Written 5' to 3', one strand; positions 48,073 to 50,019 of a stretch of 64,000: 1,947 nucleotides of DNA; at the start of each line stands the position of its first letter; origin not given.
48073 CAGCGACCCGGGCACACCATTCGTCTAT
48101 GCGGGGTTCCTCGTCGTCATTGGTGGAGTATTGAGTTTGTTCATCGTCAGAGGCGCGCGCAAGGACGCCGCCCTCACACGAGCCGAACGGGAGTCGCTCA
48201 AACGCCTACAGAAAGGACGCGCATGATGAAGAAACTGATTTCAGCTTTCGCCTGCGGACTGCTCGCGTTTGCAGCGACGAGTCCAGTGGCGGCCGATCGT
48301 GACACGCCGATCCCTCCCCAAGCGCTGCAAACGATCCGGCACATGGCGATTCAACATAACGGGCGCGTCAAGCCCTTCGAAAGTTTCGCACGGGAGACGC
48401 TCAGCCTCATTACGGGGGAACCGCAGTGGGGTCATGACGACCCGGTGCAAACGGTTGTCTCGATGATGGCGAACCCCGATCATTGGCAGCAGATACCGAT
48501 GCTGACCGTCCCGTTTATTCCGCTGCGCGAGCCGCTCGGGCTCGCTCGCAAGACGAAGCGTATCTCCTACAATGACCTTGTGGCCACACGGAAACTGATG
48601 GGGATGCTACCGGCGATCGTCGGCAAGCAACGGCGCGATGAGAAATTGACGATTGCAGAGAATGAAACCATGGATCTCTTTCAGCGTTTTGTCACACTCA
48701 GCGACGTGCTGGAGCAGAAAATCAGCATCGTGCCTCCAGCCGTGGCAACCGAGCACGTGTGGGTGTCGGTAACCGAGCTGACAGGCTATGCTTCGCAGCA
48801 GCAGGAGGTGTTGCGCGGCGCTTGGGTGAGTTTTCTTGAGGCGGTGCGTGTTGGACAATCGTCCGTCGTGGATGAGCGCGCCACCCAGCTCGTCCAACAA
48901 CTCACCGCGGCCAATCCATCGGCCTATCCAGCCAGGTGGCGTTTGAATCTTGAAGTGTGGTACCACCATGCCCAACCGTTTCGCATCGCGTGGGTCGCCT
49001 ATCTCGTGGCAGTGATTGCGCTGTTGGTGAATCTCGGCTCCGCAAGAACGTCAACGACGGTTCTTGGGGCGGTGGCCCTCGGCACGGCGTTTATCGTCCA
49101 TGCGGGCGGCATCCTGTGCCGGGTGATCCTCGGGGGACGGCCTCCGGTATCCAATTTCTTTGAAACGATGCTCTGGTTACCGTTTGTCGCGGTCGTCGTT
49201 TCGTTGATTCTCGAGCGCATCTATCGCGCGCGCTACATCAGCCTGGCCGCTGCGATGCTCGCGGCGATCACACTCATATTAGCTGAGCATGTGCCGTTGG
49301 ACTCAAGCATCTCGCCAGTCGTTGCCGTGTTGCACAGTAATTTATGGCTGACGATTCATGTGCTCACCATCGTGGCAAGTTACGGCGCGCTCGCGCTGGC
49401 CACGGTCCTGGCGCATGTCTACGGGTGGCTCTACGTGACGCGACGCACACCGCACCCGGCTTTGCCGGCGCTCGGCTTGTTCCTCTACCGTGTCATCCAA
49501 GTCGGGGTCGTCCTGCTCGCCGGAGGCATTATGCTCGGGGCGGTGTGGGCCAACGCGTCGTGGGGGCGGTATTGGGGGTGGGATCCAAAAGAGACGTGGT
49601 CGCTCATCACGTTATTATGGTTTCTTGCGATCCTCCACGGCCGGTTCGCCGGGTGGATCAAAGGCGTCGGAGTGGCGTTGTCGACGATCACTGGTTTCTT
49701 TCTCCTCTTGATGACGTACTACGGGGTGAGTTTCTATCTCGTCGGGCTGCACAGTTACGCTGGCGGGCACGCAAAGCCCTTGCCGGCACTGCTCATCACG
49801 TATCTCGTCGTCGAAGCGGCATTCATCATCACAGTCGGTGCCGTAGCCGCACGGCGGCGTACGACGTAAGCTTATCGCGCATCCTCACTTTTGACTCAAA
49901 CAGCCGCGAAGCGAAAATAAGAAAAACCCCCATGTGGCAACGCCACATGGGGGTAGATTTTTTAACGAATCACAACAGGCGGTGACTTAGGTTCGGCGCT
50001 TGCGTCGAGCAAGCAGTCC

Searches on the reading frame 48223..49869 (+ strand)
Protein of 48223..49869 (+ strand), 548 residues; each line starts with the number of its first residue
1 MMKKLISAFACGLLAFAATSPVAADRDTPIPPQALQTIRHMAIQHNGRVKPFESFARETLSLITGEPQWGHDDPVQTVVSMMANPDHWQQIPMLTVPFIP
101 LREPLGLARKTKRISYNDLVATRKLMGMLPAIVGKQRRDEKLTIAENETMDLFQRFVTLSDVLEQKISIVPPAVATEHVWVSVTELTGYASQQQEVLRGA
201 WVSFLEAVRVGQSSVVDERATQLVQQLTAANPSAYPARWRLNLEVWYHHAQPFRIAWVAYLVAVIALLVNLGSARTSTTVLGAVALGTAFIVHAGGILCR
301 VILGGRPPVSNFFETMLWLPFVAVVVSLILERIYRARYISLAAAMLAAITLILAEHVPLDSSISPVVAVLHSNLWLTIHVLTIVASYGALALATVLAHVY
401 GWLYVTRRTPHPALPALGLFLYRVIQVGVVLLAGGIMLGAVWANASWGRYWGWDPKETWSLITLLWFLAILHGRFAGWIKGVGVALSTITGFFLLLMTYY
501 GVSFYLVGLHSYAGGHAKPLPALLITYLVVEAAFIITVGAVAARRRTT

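Call 7: search_protein_families(library=pfam, proteins=[window:48223-49869:+], max_evalue=0.01)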
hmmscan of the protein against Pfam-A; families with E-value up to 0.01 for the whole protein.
window:48223-49869:+ (548 aa): 1 family
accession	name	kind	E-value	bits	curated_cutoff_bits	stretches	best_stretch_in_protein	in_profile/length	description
PF01578.25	Cytochrom_C_asm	-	1.5e-32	113.4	29.9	1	310-510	2-212/212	Cytochrome C assembly protein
